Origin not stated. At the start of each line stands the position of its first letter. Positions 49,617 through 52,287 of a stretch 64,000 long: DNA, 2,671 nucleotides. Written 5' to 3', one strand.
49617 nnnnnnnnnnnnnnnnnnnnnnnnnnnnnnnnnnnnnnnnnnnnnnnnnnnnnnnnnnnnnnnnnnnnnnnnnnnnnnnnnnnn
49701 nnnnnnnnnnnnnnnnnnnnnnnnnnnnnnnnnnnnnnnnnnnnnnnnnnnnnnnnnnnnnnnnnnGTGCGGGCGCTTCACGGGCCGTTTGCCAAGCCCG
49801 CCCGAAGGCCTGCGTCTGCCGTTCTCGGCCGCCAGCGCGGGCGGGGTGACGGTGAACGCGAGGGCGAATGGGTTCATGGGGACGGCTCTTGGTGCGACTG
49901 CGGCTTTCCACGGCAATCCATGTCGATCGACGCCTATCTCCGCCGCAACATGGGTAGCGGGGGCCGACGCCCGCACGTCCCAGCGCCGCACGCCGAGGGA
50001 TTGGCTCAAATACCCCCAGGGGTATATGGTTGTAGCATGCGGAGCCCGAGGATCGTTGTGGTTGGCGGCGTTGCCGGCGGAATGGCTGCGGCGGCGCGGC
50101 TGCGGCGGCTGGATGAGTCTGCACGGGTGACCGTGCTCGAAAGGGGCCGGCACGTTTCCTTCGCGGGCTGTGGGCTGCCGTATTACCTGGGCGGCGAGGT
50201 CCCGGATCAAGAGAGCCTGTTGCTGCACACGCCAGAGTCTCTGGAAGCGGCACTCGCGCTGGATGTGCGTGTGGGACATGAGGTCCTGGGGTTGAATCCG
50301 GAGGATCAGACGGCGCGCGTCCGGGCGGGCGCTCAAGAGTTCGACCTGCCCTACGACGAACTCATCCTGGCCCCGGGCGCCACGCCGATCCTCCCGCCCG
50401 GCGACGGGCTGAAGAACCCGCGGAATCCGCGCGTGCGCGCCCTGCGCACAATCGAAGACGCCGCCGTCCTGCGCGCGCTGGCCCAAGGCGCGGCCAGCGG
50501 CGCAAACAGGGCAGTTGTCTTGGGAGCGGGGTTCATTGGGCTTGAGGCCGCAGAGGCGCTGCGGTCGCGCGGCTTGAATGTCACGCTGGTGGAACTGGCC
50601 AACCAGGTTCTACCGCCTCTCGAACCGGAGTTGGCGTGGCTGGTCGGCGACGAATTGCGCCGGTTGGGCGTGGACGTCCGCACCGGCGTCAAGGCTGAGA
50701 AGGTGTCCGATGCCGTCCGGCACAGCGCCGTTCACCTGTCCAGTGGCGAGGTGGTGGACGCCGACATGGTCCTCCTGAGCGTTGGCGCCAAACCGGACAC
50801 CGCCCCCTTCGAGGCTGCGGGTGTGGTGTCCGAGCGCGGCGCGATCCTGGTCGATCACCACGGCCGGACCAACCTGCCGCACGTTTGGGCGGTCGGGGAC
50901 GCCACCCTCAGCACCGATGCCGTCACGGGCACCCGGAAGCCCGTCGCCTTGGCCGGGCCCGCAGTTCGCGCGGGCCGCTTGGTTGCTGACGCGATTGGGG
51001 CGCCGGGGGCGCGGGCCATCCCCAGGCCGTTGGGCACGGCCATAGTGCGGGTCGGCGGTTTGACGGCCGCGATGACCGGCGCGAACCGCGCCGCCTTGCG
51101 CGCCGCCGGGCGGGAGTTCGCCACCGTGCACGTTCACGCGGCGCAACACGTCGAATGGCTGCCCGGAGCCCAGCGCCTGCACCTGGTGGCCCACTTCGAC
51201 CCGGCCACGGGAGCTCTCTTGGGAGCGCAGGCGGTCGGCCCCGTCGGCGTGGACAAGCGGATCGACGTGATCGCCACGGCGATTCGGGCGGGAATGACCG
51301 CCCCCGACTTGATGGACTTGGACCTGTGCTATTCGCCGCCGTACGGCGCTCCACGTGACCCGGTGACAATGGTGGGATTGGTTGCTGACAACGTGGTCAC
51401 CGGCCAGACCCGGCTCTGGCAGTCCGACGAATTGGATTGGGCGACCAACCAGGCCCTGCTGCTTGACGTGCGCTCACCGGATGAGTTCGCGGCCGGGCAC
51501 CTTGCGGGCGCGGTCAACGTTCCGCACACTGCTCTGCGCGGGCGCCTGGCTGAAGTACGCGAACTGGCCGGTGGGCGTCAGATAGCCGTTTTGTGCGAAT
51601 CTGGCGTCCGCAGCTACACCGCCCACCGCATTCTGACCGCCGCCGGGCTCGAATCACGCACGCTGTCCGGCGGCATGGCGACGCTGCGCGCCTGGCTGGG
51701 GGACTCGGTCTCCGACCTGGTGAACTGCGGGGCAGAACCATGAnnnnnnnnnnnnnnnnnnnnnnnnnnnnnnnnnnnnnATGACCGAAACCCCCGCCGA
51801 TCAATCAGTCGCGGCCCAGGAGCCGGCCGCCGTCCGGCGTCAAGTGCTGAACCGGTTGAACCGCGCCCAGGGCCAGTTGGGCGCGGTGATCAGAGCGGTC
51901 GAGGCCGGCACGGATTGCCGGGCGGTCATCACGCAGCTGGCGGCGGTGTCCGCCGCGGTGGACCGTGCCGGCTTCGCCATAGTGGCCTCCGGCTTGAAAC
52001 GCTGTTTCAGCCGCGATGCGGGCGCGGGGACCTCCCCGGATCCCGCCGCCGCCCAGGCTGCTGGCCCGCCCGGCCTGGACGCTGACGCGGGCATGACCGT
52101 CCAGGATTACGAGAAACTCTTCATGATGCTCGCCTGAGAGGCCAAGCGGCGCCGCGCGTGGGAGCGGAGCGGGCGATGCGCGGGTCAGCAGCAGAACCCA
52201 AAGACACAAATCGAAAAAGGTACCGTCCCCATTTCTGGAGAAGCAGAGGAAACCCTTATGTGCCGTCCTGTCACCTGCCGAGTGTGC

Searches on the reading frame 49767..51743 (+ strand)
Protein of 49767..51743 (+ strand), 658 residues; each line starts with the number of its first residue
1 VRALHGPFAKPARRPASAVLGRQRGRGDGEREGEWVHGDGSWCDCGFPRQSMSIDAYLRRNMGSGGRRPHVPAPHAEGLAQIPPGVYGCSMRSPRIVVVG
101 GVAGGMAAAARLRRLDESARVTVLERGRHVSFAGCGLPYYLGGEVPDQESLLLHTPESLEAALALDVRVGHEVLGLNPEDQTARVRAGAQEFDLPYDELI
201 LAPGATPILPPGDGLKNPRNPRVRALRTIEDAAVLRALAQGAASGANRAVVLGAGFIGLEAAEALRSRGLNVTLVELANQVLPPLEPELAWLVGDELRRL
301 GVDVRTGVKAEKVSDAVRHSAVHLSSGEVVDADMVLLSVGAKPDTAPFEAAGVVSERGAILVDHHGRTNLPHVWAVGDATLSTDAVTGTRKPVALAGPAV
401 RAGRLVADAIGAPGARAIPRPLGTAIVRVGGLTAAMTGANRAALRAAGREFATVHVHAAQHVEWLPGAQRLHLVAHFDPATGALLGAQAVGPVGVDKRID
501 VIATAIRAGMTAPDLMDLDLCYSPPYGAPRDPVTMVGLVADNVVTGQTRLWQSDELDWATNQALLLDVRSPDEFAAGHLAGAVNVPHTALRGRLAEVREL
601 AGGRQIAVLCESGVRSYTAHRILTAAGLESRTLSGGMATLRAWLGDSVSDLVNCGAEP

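Call 4: search_protein_families(library=pfam, proteins=[window:49767-51743:+], max_evalue=0.01)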
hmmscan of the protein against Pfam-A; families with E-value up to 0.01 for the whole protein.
window:49767-51743:+ (658 aa): 10 families
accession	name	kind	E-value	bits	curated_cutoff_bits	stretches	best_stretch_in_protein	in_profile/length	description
PF07992.20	Pyr_redox_2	-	7.8e-57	193.3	26.1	1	95-390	2-278/291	Pyridine nucleotide-disulphide oxidoreductase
PF00070.33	Pyr_redox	-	3.1e-18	66.5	22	1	248-324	1-79/82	Pyridine nucleotide-disulphide oxidoreductase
PF00581.25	Rhodanese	-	3e-13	50.5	22.2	1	561-638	12-97/102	Rhodanese-like domain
PF13450.12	NAD_binding_8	-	9.8e-10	39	21.9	2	98-131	1-32/68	NAD(P)-binding Rossmann-like domain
PF02852.28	Pyr_redox_dim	-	2.4e-08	34.6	25.3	1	431-526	8-102/110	Pyridine nucleotide-disulphide oxidoreductase, dimerisation domain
PF13738.12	Pyr_redox_3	-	1.1e-05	25.3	30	0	245-377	163-305/305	Pyridine nucleotide-disulphide oxidoreductase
PF03486.20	HI0933_like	-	1.4e-05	25.1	50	0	249-281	3-35/244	HI0933-like protein Rossmann domain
PF01266.30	DAO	-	0.0011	19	27.9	1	249-276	2-29/353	FAD dependent oxidoreductase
PF02737.24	3HCDH_N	-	0.0018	18.7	22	1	250-336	3-83/180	3-hydroxyacyl-CoA dehydrogenase, NAD binding domain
PF01262.27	AlaDh_PNT_C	-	0.0019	18.1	23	0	239-286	19-68/214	Alanine dehydrogenase/PNT, C-terminal domain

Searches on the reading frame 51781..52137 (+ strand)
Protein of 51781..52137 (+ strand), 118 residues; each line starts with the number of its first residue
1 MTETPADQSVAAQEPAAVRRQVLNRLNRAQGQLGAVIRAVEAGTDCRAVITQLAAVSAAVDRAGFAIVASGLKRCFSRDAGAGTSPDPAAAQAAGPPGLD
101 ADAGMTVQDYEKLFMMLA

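Call 65: search_protein_families(library=pfam, proteins=[window:51781-52137:+], max_evalue=0.00001)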
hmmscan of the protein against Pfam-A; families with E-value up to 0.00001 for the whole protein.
window:51781-52137:+ (118 aa): 1 family
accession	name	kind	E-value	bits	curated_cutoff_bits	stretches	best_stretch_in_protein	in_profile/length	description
PF02583.22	Trns_repr_metal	-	7.9e-19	68.3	22.8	1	20-80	3-63/78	Metal-sensitive transcriptional repressor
